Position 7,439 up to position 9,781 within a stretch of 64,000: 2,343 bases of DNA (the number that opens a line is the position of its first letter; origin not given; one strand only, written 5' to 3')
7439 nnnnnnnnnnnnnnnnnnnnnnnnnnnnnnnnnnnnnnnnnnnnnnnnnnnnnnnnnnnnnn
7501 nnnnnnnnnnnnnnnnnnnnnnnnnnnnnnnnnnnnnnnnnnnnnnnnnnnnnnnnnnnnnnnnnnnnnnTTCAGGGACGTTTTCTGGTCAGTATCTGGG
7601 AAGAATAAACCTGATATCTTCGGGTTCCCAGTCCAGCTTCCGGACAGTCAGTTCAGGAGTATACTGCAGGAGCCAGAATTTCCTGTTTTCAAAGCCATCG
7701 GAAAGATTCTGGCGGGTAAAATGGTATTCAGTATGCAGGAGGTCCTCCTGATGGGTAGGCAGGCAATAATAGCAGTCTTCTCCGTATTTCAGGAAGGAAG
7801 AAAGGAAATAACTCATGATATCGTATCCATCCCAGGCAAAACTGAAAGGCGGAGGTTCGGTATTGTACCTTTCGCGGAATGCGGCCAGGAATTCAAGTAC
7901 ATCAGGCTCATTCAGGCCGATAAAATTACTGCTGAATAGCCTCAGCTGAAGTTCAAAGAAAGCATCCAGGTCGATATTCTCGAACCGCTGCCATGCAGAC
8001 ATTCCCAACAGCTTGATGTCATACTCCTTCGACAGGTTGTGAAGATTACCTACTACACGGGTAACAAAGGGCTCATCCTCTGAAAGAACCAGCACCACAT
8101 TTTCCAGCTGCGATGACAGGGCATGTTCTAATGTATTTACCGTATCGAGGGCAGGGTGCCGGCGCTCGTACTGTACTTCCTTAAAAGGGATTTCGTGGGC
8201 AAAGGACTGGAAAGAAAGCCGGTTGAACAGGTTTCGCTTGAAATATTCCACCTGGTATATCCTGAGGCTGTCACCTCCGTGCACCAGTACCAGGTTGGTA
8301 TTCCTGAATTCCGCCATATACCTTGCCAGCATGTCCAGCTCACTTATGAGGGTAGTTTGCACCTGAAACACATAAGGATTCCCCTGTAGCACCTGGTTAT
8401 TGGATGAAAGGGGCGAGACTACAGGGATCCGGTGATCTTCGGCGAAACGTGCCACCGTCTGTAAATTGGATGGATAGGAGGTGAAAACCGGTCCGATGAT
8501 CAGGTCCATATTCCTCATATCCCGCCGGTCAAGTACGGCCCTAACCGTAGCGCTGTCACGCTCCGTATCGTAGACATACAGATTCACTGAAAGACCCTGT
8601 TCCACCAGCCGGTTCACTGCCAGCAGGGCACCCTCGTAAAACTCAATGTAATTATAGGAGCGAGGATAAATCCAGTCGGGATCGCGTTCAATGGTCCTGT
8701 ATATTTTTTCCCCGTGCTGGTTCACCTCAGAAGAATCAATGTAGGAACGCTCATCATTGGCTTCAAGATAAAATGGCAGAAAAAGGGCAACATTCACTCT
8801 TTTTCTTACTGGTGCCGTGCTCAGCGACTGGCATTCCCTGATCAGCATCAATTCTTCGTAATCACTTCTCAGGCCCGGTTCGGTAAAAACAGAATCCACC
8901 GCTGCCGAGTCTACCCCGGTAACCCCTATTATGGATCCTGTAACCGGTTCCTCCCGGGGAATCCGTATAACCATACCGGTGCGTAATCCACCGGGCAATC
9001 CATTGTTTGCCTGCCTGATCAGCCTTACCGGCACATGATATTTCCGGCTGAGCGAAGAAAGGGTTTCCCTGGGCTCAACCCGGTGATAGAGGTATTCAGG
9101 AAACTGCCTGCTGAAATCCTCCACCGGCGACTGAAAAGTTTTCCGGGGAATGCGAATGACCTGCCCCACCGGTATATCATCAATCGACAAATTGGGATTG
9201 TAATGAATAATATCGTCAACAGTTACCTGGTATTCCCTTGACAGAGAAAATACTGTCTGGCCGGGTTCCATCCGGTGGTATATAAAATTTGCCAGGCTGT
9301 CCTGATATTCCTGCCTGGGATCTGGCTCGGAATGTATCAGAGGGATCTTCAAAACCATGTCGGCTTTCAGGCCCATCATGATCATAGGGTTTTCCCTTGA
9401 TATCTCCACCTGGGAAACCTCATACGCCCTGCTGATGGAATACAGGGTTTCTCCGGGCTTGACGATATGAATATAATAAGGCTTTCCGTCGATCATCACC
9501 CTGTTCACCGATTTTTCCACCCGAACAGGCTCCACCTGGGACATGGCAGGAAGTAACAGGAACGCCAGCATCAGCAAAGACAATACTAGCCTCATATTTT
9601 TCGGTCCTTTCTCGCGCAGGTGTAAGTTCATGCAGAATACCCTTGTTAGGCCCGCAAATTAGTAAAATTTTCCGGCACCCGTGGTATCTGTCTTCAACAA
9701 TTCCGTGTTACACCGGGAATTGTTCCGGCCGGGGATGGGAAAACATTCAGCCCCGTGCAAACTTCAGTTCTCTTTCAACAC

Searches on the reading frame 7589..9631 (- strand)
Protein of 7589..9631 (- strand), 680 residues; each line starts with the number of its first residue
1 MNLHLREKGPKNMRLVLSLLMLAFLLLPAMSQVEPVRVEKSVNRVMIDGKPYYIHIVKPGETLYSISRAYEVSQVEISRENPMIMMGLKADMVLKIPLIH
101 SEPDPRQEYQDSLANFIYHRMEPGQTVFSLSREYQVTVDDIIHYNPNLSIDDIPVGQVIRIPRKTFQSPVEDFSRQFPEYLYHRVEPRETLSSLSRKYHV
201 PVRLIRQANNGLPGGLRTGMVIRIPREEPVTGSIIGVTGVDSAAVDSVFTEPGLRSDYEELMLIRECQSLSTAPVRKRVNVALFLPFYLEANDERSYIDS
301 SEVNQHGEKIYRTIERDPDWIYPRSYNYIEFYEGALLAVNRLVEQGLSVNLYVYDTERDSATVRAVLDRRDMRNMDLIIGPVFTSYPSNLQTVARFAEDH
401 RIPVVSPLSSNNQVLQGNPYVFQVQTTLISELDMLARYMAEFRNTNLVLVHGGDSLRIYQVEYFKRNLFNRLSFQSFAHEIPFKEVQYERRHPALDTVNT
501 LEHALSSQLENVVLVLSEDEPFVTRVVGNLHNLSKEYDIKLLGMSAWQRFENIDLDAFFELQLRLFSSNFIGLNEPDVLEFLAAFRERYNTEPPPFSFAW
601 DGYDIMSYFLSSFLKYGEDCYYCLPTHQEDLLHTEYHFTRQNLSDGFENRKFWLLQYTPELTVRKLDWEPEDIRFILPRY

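Call 27: search_protein_families(library=pfam, proteins=[window:7589-9631:-], max_evalue=0.00001)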
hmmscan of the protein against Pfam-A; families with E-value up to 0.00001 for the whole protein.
window:7589-9631:- (680 aa): 2 families
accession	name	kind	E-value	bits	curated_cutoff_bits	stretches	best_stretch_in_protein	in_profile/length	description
PF01476.26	LysM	-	9.5e-28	96.3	20.9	2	122-162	4-43/43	LysM domain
PF13458.12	Peripla_BP_6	-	1.1e-08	35.5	31.7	0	334-451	24-142/343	Periplasmic binding protein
